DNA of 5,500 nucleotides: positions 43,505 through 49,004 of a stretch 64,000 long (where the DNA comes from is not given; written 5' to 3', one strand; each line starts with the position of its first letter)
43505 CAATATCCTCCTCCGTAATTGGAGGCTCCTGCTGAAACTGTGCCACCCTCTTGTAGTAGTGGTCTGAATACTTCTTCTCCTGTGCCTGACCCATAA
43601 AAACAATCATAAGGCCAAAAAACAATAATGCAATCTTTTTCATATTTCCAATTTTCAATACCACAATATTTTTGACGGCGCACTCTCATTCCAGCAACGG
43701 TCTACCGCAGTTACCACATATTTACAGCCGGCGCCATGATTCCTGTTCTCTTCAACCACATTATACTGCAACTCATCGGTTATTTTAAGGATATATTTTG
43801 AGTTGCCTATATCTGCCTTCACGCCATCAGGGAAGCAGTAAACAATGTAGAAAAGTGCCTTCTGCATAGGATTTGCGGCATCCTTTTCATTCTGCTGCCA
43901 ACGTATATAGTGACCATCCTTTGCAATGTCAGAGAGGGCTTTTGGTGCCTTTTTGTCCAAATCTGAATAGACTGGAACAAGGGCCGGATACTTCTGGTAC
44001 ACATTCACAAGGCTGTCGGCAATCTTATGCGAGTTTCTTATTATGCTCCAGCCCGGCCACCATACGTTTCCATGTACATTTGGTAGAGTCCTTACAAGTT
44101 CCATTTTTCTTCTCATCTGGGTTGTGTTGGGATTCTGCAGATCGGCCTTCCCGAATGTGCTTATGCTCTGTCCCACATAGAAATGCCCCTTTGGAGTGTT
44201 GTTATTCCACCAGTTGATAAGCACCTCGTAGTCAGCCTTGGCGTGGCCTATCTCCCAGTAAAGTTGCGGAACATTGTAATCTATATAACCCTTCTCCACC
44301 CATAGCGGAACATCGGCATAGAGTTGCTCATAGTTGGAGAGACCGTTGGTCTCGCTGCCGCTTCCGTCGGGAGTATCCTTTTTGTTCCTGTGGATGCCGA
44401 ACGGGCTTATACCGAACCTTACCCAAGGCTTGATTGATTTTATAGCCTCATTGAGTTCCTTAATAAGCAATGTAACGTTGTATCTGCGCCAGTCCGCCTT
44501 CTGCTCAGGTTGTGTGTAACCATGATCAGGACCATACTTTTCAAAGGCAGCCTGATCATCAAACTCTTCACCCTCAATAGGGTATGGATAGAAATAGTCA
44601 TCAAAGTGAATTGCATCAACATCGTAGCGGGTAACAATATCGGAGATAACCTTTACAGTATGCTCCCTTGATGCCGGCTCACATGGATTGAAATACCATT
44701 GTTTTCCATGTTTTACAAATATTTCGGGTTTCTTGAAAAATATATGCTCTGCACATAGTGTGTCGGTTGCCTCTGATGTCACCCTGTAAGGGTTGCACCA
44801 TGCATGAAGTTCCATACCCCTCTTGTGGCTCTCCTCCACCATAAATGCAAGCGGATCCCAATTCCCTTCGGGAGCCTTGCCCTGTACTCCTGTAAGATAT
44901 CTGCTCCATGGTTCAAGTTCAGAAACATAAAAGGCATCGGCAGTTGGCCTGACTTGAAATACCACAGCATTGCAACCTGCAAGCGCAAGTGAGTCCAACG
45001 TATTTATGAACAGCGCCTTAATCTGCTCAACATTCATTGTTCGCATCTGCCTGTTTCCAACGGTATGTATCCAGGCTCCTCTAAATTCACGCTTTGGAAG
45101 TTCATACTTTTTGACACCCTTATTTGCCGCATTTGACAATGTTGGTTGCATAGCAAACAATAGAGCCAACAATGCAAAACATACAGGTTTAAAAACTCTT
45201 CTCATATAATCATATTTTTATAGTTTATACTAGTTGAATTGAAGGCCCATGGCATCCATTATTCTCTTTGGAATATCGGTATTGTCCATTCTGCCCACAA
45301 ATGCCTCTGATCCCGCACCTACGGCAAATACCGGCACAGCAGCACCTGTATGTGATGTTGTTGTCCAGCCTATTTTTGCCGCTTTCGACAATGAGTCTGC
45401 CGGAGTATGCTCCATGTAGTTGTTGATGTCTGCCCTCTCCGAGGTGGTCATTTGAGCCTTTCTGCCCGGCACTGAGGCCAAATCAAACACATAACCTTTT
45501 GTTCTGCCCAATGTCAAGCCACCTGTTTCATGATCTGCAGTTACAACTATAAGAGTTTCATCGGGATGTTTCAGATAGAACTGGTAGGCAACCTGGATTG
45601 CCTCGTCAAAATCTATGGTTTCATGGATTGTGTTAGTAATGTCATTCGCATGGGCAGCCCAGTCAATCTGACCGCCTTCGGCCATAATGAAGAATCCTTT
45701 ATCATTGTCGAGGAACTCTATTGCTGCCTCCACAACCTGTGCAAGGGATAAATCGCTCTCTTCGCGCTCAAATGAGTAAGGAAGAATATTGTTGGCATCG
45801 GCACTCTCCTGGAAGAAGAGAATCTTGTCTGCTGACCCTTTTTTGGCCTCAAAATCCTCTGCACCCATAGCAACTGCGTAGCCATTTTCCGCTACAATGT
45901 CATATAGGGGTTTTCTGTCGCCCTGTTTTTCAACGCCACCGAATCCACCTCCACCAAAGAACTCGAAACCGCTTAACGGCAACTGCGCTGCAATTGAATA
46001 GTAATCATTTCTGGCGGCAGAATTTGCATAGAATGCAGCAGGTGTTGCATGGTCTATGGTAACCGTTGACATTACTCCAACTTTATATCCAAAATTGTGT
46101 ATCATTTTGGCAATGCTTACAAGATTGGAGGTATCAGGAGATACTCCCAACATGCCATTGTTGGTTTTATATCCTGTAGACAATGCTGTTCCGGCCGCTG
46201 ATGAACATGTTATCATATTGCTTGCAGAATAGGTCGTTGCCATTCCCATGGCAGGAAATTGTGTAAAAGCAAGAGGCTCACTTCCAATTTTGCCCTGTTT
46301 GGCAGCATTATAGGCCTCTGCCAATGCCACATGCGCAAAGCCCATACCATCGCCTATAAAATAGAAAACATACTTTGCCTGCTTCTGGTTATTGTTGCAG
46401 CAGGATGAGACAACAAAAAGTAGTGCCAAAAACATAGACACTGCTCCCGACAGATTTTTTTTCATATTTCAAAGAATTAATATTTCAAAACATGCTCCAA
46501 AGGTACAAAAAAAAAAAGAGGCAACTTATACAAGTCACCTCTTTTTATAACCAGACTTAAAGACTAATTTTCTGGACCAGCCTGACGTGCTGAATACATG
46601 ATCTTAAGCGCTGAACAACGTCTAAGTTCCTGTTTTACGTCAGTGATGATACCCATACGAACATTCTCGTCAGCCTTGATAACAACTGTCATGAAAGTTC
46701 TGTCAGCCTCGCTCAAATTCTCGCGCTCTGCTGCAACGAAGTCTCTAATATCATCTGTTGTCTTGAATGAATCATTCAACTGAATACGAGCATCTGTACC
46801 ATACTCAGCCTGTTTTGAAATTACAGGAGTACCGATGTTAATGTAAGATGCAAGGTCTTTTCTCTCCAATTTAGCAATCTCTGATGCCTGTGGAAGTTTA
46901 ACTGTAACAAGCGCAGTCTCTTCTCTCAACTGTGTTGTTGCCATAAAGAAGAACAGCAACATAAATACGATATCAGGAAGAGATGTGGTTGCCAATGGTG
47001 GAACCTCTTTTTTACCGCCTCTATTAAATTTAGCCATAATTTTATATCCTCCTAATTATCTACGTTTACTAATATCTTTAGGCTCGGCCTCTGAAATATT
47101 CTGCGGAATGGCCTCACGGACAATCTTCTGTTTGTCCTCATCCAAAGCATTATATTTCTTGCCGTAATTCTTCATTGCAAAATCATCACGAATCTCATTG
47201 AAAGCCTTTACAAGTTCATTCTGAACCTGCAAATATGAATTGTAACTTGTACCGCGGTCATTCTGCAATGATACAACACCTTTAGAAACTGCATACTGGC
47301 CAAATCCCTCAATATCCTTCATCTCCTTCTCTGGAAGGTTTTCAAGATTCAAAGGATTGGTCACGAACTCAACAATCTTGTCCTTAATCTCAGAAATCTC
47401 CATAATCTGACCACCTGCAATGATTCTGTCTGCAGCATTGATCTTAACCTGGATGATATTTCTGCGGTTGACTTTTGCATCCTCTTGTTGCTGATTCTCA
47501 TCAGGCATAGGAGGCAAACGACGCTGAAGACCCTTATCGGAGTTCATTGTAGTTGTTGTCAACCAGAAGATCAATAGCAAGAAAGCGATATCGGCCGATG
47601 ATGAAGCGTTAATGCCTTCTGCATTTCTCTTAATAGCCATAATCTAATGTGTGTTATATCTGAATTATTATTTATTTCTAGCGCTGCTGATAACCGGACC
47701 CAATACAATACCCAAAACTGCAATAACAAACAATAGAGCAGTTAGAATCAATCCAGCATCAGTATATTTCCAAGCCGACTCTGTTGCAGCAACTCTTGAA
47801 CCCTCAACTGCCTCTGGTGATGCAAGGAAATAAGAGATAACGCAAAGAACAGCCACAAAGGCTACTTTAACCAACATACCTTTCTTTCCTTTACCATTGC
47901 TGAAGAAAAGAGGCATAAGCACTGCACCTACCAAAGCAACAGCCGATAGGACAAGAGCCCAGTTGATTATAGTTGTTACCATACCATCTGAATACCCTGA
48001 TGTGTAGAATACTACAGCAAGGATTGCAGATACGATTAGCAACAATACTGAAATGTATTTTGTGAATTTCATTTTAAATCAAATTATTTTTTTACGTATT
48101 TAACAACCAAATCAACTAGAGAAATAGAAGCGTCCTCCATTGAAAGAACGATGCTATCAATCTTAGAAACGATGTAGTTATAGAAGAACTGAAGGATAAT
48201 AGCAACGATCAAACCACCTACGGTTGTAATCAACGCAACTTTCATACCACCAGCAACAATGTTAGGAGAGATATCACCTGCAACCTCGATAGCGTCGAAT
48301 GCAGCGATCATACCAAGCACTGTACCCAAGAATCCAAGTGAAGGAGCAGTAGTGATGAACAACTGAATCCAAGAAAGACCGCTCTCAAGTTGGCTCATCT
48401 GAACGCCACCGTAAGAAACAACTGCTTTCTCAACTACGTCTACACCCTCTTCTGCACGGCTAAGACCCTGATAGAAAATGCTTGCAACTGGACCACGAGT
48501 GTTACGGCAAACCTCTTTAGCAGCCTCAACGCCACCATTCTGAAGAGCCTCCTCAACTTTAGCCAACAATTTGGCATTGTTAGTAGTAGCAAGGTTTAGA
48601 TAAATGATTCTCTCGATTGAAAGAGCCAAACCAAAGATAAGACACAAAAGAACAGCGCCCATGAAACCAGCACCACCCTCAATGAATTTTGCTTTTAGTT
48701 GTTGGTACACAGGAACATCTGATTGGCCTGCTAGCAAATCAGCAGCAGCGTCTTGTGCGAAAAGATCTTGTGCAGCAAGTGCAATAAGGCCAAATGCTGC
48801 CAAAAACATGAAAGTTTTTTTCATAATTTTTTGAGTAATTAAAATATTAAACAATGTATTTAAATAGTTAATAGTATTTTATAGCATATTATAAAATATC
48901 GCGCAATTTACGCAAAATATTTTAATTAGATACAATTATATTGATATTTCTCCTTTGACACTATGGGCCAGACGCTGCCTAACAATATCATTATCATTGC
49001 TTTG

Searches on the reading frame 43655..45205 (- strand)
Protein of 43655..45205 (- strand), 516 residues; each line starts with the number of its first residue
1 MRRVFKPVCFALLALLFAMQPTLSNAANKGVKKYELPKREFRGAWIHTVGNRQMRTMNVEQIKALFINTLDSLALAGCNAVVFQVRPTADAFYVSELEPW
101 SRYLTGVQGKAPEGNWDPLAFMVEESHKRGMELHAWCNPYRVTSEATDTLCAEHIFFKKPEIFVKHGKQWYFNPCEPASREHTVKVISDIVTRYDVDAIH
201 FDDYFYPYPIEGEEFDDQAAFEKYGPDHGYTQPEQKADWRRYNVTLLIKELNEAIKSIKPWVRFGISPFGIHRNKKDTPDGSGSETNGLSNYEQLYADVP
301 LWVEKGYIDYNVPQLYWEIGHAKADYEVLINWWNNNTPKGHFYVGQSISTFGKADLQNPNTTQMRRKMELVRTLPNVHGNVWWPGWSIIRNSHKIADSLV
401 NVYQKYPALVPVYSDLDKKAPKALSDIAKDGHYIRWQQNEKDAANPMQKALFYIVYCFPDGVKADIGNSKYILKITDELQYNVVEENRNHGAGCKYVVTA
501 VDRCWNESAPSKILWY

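Call 91: search_protein_families(library=pfam, proteins=[window:43655-45205:-], max_evalue=0.001)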
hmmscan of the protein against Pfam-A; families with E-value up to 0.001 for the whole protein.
window:43655-45205:- (516 aa): 1 family
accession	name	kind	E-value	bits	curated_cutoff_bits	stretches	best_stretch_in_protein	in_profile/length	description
PF02638.21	GHL10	-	2e-68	231.2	27.9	1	40-354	1-302/311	Glycosyl hydrolase-like 10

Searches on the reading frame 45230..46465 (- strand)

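Call 91: search_protein_families(library=pfam, proteins=[window:45230-46465:-], max_evalue=0.001)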
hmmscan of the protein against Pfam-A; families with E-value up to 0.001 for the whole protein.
window:45230-46465:- (411 aa): 2 families
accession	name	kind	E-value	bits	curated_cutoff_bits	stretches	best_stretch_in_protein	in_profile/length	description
PF00245.25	Alk_phosphatase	-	1.2e-71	242.4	24.4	2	187-406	187-421/423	Alkaline phosphatase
PF01676.23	Metalloenzyme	-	4.6e-07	30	24.3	1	238-389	128-231/252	Metalloenzyme superfamily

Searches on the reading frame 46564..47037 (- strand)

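Call 91: search_protein_families(library=pfam, proteins=[window:46564-47037:-], max_evalue=0.001)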
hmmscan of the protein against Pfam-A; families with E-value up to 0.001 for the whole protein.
window:46564-47037:- (157 aa): 1 family
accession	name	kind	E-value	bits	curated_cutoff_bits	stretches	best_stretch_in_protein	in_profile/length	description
PF02472.21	ExbD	-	5.2e-14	52.9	25.4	1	9-145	2-120/128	Biopolymer transport protein ExbD/TolR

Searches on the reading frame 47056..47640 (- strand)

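Call 91: search_protein_families(library=pfam, proteins=[window:47056-47640:-], max_evalue=0.001)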
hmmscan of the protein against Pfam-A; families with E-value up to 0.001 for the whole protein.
window:47056-47640:- (194 aa): 1 family
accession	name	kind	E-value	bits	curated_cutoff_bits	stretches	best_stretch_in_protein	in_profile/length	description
PF02472.21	ExbD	-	6.1e-15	55.9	25.4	1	5-146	3-116/128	Biopolymer transport protein ExbD/TolR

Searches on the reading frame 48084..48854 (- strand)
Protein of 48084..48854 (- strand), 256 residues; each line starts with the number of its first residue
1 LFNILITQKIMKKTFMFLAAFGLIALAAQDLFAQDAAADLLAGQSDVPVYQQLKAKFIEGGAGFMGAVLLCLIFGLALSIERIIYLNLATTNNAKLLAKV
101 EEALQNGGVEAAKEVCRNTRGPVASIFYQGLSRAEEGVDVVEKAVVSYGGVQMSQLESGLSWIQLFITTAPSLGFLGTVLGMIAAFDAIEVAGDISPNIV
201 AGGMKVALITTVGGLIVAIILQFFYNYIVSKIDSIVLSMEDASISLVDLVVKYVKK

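Call 91: search_protein_families(library=pfam, proteins=[window:48084-48854:-], max_evalue=0.001)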
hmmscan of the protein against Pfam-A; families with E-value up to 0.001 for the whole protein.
window:48084-48854:- (256 aa): 1 family
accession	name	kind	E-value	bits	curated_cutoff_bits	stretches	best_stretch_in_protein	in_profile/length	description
PF01618.21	MotA_ExbB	-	2.8e-27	95.4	22.9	1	121-240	4-126/127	MotA/TolQ/ExbB proton channel family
